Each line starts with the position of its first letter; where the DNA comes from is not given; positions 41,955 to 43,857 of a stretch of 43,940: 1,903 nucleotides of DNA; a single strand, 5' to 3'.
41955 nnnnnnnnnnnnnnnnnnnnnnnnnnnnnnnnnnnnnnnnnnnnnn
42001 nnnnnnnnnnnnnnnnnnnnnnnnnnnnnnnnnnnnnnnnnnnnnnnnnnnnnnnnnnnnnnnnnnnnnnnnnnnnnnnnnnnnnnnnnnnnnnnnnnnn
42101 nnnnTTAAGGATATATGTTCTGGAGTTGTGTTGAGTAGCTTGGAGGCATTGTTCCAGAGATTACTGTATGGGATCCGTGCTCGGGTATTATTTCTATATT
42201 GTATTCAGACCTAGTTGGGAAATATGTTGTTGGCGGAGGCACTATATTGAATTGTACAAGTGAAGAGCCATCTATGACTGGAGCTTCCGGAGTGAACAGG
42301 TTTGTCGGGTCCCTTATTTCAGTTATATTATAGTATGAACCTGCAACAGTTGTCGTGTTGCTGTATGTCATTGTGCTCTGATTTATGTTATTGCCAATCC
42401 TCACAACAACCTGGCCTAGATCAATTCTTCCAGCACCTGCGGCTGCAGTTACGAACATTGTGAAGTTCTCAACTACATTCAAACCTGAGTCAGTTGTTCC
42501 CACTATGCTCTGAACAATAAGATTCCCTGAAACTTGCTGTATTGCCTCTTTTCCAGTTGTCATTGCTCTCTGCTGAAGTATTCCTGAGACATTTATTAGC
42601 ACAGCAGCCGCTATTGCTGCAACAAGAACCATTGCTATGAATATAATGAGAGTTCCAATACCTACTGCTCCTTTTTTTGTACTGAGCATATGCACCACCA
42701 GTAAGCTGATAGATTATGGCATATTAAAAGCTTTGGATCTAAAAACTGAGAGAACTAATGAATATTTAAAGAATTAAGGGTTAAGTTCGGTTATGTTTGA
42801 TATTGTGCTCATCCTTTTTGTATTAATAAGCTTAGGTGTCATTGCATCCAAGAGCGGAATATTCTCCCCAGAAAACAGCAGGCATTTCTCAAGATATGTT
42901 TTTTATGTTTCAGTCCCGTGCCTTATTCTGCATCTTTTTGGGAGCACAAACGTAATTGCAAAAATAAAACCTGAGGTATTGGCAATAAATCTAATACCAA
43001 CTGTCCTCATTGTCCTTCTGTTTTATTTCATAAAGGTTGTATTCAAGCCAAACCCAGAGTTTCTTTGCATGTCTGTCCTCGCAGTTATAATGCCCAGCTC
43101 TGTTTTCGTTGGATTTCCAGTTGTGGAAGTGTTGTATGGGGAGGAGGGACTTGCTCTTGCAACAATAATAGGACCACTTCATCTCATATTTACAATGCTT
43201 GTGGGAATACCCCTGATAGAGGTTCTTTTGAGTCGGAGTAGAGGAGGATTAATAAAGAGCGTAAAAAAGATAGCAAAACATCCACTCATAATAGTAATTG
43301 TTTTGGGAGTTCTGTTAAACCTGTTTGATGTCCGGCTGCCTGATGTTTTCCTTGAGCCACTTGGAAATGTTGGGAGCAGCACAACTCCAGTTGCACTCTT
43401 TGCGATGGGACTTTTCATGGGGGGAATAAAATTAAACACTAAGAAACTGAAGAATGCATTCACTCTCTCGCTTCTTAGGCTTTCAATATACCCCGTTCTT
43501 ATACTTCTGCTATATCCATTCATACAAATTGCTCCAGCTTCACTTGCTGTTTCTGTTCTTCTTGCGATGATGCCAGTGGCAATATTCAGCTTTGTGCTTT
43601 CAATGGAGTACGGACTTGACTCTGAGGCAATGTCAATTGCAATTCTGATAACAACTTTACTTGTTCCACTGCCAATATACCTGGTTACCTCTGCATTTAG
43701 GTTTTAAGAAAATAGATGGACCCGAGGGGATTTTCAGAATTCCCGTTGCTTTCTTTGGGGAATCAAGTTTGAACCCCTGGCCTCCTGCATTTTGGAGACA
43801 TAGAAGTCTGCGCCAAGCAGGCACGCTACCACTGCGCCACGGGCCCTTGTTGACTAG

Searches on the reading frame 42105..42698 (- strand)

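Call 62: search_protein_families(library=pfam, proteins=[window:42105-42698:-])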
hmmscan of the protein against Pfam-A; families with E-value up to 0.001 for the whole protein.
window:42105-42698:- (197 aa): 1 family
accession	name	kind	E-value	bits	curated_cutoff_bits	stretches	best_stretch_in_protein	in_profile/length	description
PF01917.21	Arch_flagellin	-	6e-31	108.4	29.5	1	10-181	1-161/162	Archaebacterial flagellin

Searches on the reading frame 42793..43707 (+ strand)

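Call 13: search_protein_families(library=pfam, proteins=[window:42793-43707:+])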
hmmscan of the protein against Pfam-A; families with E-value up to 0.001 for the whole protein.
window:42793-43707:+ (304 aa): 1 family
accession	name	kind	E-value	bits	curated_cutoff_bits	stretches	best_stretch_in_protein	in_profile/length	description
PF03547.23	Mem_trans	-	9.1e-32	110.4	25.7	1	5-295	6-339/343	Membrane transport protein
